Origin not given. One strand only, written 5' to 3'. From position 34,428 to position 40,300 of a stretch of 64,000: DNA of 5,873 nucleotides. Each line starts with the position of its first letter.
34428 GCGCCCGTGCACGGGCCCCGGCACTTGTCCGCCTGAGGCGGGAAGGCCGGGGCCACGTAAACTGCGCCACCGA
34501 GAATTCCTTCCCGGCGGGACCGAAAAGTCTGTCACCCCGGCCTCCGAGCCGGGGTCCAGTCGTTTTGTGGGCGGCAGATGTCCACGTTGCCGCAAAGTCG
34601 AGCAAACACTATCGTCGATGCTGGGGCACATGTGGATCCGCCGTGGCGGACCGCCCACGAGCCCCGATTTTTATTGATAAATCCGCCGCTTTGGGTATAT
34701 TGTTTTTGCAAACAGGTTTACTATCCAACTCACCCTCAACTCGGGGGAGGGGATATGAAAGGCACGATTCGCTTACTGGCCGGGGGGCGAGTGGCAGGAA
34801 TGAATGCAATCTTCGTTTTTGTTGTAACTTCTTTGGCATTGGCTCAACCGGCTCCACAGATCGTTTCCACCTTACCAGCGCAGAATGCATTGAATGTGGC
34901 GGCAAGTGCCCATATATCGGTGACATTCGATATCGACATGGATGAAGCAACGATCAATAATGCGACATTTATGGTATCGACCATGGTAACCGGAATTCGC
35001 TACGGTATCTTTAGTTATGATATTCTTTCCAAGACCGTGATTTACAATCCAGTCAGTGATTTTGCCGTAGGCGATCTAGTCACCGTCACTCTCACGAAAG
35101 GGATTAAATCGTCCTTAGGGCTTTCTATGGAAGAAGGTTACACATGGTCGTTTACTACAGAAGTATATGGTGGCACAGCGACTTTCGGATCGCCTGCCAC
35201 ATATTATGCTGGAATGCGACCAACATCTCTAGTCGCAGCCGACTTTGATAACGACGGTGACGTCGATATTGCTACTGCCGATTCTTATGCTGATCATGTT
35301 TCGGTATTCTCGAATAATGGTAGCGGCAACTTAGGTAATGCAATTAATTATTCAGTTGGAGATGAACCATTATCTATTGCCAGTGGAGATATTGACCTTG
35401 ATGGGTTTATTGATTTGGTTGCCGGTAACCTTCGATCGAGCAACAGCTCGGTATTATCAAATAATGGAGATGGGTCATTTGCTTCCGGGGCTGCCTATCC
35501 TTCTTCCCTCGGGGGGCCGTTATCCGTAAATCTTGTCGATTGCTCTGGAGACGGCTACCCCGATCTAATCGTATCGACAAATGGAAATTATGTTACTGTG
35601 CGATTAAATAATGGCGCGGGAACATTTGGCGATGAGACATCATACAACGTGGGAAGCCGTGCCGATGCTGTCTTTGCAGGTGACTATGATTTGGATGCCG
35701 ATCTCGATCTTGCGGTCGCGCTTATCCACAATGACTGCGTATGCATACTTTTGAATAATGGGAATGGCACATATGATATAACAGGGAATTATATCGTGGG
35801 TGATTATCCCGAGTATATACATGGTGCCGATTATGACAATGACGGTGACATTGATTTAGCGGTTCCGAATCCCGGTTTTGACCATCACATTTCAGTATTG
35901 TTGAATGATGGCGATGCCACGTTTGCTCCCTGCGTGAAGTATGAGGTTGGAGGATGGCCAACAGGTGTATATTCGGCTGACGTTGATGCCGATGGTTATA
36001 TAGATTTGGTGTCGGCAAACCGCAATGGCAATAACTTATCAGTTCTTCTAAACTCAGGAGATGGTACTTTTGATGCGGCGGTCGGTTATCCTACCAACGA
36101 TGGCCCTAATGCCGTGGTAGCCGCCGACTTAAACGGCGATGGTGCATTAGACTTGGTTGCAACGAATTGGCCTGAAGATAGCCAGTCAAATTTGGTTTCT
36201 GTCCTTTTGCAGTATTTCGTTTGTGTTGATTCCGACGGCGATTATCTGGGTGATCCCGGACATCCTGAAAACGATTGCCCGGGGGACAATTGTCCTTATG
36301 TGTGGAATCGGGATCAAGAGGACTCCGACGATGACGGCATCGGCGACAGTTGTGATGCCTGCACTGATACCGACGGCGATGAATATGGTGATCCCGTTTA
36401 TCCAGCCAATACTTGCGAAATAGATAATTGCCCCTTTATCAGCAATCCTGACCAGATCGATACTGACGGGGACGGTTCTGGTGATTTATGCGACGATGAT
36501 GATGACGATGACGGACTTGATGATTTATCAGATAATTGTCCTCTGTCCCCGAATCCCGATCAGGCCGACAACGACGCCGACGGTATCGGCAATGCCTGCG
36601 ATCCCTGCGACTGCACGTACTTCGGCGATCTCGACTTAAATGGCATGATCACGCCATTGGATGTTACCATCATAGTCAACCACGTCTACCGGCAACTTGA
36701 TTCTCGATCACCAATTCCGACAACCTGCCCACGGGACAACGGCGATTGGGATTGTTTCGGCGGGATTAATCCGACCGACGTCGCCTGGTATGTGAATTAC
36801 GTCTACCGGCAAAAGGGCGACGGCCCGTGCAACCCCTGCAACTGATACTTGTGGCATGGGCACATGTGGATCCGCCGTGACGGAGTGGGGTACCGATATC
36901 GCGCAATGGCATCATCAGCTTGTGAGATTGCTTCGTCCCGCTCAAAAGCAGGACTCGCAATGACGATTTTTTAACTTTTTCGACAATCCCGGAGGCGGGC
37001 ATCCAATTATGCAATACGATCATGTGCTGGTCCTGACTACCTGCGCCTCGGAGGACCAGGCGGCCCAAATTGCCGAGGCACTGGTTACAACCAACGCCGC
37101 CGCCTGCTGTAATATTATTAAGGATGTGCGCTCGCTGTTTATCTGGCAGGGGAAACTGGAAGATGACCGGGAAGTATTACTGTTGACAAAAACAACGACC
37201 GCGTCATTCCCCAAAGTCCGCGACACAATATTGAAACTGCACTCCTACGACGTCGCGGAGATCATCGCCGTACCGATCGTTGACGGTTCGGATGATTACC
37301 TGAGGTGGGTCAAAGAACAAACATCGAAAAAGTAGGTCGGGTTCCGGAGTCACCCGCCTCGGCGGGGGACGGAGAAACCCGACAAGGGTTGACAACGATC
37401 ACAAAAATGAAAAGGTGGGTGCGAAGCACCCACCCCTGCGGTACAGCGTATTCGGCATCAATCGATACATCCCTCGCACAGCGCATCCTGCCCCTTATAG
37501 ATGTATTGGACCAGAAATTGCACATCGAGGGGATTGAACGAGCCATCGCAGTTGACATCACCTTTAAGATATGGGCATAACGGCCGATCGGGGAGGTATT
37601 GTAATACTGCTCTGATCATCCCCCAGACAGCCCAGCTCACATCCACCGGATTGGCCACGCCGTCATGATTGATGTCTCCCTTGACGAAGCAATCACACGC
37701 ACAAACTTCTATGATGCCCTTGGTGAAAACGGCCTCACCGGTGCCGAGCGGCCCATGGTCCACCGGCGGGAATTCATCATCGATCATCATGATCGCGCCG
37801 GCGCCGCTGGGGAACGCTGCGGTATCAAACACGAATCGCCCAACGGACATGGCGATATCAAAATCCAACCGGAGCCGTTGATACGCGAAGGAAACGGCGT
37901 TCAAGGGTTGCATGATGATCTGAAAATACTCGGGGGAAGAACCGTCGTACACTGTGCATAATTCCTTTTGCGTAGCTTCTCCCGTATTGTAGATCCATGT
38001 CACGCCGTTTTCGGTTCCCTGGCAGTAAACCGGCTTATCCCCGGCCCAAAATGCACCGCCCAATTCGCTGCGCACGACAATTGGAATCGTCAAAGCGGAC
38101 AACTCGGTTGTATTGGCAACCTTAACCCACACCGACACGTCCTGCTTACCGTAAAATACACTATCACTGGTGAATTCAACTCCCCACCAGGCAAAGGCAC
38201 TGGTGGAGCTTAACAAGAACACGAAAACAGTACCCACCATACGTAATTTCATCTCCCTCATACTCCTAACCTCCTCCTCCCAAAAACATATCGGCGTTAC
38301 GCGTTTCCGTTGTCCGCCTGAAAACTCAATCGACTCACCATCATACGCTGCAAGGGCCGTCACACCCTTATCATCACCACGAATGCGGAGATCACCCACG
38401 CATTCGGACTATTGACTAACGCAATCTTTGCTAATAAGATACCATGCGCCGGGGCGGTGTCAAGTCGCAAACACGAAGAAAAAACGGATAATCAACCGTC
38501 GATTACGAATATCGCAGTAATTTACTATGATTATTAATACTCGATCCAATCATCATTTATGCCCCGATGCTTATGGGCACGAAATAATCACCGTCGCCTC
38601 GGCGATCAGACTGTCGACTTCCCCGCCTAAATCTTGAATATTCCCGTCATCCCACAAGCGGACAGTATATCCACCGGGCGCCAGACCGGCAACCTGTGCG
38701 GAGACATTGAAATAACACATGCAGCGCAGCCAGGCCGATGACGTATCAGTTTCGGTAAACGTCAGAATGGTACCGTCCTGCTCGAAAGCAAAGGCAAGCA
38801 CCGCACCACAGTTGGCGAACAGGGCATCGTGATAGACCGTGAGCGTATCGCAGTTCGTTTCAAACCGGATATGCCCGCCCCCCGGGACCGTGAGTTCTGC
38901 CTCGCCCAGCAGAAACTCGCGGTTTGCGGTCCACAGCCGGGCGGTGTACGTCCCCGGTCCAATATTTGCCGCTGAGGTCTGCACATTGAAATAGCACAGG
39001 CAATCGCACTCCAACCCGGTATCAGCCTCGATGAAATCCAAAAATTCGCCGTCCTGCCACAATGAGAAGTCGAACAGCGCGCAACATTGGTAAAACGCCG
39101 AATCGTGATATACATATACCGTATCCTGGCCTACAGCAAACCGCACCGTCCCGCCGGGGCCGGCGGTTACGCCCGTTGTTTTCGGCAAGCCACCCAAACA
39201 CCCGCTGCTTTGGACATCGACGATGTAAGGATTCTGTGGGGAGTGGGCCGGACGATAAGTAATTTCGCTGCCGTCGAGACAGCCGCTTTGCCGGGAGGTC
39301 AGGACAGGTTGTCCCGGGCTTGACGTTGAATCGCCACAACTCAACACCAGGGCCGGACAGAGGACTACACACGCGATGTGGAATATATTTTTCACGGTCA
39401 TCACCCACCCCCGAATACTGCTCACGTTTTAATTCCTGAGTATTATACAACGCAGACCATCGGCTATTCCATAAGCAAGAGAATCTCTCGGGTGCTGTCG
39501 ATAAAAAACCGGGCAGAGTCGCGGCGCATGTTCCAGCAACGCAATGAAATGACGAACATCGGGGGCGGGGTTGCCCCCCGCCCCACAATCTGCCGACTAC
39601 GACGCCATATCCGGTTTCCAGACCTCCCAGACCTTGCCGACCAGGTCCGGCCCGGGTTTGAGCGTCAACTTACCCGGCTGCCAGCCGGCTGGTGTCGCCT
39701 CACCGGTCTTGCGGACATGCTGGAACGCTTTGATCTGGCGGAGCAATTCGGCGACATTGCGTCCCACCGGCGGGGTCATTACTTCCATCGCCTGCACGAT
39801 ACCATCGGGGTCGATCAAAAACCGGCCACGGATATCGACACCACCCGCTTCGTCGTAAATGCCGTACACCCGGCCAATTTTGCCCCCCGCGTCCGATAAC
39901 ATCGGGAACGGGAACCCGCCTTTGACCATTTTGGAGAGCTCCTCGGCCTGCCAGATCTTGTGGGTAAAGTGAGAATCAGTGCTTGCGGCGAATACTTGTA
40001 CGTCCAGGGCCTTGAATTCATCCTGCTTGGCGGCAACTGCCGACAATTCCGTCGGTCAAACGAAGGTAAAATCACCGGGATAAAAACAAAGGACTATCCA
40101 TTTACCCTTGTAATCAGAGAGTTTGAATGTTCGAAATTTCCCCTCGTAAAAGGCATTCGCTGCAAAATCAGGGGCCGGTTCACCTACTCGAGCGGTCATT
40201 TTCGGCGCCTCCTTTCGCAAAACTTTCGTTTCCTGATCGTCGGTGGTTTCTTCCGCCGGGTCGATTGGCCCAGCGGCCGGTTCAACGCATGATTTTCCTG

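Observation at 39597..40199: Peroxiredoxin with an in-frame TGA replacing the peroxidatic cysteine: candidate selenocysteine PrxU-like enzyme, mis-split by the ORF track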

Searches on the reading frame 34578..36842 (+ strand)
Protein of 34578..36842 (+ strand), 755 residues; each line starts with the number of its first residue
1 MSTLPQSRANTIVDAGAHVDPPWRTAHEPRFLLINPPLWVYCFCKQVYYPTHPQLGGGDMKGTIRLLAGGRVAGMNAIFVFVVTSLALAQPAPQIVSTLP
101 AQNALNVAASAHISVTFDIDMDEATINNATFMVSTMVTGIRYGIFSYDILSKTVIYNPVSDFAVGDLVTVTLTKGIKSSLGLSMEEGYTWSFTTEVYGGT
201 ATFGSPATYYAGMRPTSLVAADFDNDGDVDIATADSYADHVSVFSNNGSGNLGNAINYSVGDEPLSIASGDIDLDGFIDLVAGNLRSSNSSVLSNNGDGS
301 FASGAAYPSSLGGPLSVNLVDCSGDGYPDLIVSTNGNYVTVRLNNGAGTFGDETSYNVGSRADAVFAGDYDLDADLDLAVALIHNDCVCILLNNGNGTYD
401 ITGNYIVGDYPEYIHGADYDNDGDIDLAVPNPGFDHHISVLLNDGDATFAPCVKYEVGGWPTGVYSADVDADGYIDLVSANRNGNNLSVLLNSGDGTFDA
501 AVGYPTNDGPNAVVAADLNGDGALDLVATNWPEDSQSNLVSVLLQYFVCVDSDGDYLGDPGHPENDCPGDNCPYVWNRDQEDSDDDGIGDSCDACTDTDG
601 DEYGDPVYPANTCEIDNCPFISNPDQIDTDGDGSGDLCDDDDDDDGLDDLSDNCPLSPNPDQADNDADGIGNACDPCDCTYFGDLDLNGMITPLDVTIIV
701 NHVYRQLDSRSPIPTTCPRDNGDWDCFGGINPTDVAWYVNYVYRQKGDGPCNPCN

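Call 33: search_protein_families(library=pfam, proteins=[window:34578-36842:+], max_evalue=0.00001)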
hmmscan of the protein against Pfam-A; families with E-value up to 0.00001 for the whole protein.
window:34578-36842:+ (755 aa): 3 families
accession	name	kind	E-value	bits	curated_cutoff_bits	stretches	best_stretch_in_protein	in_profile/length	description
PF13517.12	FG-GAP_3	-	2e-43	147.2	26.9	5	468-527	1-60/61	FG-GAP-like repeat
PF13205.12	Big_5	-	7.1e-17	62.5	23.6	1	91-194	3-105/105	Bacterial Ig-like domain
PF02412.23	TSP_3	-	2.2e-08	34.1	25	1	628-662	2-36/36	Thrombospondin type 3 repeat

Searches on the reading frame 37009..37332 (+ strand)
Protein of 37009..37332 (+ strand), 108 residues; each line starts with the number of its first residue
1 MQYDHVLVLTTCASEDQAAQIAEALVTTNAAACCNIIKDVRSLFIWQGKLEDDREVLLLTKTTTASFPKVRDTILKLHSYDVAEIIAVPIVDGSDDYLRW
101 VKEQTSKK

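Call 33: search_protein_families(library=pfam, proteins=[window:37009-37332:+], max_evalue=0.00001)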
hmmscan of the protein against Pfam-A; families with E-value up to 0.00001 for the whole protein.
window:37009-37332:+ (108 aa): 1 family
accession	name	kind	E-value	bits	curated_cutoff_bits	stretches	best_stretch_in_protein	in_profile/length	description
PF03091.20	CutA1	-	5.1e-35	119.7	22.4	1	7-104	2-99/99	CutA1 divalent ion tolerance protein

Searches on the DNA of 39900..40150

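Call 6: search_rna_families(source=window, start=39900, end=40150, threshold=evalue, max_evalue=10, show_alignments=3)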
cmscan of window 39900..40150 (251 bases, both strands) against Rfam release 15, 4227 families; matches with E-value up to 10: 3.
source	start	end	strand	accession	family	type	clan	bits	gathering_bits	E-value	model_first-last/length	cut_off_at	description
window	39900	39918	+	RF01679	P36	Gene; sRNA;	-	19.4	36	0.091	43-61/61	5'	Pseudomonas sRNA P36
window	40104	40139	-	RF02359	MS2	Cis-reg;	-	16.6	40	0.098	1-36/36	no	Bacteriophage MS2 operator hairpin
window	40129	40150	+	RF00192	BLV_package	Cis-reg;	-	10.7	70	6.6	1-22/55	3'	Bovine leukaemia virus RNA packaging signal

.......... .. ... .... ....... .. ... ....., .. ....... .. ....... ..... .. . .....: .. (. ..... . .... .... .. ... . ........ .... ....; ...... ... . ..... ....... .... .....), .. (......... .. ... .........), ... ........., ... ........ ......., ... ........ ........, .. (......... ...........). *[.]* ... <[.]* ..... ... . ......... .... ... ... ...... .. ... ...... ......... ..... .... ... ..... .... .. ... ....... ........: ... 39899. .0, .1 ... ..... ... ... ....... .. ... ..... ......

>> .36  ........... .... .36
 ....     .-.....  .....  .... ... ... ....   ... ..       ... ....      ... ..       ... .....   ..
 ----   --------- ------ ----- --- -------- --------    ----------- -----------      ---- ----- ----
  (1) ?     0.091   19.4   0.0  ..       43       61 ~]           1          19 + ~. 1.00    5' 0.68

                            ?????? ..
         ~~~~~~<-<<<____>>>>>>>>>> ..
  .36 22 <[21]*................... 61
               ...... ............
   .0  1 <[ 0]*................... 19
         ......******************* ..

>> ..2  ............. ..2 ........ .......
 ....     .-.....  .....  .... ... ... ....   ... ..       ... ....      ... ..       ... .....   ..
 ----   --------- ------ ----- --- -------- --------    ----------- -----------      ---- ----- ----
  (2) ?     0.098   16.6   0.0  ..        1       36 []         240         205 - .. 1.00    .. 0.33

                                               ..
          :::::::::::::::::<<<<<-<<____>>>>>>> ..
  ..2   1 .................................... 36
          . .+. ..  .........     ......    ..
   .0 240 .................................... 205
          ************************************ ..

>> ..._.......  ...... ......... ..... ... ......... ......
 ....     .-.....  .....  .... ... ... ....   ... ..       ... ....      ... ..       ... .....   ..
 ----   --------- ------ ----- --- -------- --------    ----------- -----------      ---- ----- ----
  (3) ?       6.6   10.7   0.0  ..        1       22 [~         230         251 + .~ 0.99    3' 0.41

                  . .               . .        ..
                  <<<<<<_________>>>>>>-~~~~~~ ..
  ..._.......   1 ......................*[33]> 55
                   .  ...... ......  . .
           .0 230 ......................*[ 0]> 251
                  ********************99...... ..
